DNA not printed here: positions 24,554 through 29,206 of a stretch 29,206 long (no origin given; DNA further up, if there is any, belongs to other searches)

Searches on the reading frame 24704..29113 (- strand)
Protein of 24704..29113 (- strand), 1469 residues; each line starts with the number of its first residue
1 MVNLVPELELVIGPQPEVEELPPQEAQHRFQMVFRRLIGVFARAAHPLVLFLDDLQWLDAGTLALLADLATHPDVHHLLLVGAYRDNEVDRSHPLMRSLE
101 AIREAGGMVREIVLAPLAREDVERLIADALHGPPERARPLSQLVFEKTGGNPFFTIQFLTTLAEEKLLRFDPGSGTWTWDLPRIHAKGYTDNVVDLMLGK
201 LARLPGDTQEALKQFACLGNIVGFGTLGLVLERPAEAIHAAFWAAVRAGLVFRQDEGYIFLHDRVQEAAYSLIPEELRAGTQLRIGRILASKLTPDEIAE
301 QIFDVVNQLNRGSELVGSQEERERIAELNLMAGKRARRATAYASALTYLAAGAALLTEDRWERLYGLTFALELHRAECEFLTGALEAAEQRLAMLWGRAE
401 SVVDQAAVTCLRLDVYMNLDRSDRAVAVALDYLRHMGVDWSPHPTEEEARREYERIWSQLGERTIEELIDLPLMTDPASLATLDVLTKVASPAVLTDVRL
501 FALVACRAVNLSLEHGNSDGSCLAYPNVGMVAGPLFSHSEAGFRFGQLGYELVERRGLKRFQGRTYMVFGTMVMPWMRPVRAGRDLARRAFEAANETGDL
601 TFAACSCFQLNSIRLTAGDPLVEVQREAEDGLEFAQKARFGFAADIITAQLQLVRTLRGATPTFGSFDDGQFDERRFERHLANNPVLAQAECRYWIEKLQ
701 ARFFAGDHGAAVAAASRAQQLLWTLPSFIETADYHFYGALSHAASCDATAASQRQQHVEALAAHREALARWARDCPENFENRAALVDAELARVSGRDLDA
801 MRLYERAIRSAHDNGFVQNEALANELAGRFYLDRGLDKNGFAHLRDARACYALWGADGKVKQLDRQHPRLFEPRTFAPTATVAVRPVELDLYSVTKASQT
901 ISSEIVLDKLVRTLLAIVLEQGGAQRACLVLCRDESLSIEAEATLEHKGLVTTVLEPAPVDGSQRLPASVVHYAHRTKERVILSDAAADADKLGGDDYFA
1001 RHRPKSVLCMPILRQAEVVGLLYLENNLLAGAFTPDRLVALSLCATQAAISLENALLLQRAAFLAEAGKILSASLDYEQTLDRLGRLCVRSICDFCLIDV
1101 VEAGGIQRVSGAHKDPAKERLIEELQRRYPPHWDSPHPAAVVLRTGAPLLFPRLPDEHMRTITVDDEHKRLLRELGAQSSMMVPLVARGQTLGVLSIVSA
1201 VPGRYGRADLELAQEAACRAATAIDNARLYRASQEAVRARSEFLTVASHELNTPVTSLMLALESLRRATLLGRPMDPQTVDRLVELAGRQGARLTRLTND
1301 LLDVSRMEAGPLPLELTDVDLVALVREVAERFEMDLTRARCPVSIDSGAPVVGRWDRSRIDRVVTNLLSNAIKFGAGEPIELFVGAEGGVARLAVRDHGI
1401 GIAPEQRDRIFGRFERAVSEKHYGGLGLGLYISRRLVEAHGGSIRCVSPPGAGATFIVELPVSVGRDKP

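Call 51: search_protein_families(library=pfam, proteins=[window:24704-29113:-], max_evalue=0.001)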
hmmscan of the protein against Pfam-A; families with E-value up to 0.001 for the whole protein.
window:24704-29113:- (1469 aa): 6 families
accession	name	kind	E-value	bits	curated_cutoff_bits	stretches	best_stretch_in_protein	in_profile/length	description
PF02518.31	HATPase_c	-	2.4e-27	96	26.4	1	1356-1462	2-109/111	Histidine kinase-, DNA gyrase B-, and HSP90-like ATPase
PF01590.32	GAF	-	5.7e-27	95.3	22.4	2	907-1052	2-133/133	GAF domain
PF13185.12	GAF_2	-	1.6e-22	80.6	28.6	2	1076-1225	3-136/136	GAF domain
PF13492.12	GAF_3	-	3e-17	63.7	27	2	1173-1226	76-129/129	GAF domain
PF00512.31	HisKA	-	1.1e-14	54.7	26.9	1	1239-1310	1-66/66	His Kinase A (phospho-acceptor) domain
PF13191.12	AAA_16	-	7.6e-12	46.5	32.6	1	17-81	104-167/167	AAA ATPase domain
